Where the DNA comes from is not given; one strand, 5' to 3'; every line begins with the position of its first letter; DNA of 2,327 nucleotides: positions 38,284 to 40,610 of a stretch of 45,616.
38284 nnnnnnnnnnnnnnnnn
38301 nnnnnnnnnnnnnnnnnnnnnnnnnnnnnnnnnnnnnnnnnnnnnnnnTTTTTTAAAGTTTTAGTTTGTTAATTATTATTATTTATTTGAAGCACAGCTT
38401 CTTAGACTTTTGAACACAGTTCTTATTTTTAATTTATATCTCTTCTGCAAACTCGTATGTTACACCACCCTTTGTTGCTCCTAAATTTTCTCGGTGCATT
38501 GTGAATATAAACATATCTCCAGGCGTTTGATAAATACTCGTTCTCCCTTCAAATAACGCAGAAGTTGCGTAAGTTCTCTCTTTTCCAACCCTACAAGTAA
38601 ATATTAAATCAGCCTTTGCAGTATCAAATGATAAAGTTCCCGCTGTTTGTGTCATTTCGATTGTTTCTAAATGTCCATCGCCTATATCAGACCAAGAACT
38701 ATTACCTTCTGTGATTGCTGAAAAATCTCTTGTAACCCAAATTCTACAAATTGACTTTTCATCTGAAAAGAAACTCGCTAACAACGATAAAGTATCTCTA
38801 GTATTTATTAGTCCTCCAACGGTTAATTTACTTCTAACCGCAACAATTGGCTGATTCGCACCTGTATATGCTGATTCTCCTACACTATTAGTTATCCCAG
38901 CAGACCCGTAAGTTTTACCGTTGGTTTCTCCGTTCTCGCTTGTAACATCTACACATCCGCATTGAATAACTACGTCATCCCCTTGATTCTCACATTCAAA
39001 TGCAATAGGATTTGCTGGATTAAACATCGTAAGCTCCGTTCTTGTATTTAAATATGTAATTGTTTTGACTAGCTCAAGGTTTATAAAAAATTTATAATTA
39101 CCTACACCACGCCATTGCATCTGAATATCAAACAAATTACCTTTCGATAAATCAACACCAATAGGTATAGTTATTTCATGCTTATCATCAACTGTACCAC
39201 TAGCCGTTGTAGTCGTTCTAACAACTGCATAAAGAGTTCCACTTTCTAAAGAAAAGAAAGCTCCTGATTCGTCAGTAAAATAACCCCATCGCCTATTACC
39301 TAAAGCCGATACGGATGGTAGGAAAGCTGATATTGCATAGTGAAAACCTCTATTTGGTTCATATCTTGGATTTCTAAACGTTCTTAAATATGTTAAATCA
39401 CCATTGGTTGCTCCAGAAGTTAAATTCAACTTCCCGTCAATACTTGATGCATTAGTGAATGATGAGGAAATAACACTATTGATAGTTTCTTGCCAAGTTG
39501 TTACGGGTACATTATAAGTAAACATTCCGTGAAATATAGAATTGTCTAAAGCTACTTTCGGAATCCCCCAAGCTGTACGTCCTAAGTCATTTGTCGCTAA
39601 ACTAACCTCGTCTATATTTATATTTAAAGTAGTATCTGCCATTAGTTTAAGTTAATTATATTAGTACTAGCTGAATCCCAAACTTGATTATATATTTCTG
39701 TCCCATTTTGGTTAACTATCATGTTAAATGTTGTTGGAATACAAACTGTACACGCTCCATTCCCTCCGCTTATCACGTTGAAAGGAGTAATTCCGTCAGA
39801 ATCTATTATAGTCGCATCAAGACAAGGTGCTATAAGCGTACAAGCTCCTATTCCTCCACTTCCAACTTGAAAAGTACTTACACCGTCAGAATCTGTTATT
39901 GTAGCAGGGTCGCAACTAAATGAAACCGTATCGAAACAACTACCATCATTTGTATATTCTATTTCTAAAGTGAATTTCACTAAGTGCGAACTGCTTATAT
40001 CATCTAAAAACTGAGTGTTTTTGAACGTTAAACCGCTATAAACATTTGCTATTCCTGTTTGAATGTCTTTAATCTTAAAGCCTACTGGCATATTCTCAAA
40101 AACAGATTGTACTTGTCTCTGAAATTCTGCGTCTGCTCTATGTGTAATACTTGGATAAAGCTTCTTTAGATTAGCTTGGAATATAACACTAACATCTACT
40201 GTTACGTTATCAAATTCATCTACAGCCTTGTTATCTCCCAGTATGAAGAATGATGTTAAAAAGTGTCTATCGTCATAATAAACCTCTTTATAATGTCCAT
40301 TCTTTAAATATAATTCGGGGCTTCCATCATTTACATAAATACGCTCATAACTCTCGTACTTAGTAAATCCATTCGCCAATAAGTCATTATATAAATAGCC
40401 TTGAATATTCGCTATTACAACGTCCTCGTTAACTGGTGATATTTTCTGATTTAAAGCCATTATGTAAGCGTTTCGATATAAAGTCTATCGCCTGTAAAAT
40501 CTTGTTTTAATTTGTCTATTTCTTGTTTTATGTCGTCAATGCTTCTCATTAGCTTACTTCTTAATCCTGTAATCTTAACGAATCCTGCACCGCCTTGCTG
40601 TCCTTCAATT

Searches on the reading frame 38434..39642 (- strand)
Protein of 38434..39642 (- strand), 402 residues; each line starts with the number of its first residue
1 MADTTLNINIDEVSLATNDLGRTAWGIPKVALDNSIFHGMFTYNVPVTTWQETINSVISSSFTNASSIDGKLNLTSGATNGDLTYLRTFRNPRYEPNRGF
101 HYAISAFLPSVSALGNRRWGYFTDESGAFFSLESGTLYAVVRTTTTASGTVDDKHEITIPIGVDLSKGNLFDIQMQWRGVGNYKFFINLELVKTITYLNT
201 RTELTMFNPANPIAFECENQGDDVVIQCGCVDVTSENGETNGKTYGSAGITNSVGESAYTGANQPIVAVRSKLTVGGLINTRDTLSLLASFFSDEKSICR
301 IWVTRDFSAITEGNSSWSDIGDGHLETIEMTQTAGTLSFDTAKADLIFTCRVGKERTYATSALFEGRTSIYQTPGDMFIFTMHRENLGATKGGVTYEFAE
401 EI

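Call 11: search_protein_families(library=phrogs, proteins=[window:38434-39642:-])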
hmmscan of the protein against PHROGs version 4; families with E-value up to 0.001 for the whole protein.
window:38434-39642:- (402 aa): 1 family
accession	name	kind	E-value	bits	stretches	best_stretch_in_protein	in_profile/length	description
phrog_1645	-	head and packaging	1.4e-20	74.5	1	16-334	45-373/440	virion structural protein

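Call 53: search_protein_families(library=pfam, max_evalue=0.1, proteins=[window:38434-39642:-])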
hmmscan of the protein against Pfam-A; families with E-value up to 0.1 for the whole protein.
window:38434-39642:- (402 aa): 0 families

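Call 68: find_homologous_proteins(query=window:38434-39642:-, max_evalue=0.00001)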
Query window:38434-39642:- (402 aa): 414 proteins with E <= 0.00001 among 4649 candidates; the best 120 are listed.
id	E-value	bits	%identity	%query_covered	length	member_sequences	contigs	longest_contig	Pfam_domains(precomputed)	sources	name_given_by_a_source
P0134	1.4e-267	905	100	100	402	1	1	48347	-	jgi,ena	-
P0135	8.5e-172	590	69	97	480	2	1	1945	-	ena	-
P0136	1.2e-171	589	68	97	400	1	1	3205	-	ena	-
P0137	2.6e-170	585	66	98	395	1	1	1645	-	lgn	-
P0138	4.3e-167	574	67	98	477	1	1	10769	-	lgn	-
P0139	2.5e-166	572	66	98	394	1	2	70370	-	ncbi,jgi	-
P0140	2.1e-165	569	65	98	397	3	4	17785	-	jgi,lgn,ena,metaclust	metaclust:\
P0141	8.2e-164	563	64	97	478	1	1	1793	-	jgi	-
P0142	6.5e-163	560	66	97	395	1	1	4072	-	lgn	-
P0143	8.9e-163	560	65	97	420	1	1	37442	-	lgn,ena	-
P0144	1.0e-162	560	64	97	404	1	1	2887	-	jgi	-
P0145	1.8e-162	559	64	98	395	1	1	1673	-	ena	-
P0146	2.6e-162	558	65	97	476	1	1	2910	-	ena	-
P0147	3.2e-162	558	64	98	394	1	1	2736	-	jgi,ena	-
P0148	2.9e-161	555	64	98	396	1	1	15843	-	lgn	-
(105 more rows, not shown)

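Call 69: find_encoding_contigs(protein=P0138, flank=6000, max_places=2)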
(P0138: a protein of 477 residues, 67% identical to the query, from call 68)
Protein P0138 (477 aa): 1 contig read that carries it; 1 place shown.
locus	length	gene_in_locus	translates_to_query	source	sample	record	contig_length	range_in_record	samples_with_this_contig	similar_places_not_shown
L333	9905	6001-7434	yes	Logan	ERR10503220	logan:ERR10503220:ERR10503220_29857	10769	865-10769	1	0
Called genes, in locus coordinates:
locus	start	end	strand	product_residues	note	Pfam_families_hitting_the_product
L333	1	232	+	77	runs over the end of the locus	-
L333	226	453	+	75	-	-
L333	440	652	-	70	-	-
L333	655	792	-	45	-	-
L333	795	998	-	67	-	-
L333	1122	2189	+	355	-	PF00574:CLP_protease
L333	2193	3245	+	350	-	-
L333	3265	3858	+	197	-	-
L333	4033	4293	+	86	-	-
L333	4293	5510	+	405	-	-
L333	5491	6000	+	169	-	PF20459:DUF6712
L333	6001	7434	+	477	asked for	-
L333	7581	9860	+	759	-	-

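Call 70: find_encoding_contigs(protein=P0143, flank=7000, max_places=2)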
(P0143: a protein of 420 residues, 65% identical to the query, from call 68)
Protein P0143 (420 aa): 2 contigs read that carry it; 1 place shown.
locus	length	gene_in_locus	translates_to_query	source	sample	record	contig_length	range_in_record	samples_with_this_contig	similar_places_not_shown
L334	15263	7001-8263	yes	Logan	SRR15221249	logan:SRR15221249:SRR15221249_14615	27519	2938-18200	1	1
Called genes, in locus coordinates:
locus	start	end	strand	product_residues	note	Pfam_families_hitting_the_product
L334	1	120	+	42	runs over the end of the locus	-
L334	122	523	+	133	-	-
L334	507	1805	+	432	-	PF04466:Terminase_3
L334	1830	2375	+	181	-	-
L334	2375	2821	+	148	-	-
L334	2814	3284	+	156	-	-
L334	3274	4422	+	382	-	-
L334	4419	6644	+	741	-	-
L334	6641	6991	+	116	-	-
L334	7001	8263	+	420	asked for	-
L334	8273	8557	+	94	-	-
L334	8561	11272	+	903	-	-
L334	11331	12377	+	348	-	PF00574:CLP_protease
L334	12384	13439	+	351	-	-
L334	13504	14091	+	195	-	-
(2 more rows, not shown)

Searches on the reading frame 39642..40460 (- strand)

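Call 11: search_protein_families(library=phrogs, proteins=[window:39642-40460:-])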
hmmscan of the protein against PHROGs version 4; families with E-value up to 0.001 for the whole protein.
window:39642-40460:- (272 aa): 2 families
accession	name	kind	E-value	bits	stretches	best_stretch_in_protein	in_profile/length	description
phrog_29973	-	unknown function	1.2e-12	49.1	1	8-164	7-165/177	-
phrog_8145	-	unknown function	1.7e-09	38.9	1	8-151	13-171/192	-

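Call 53: search_protein_families(library=pfam, max_evalue=0.1, proteins=[window:39642-40460:-])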
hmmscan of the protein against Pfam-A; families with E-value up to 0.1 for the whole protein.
window:39642-40460:- (272 aa): 0 families
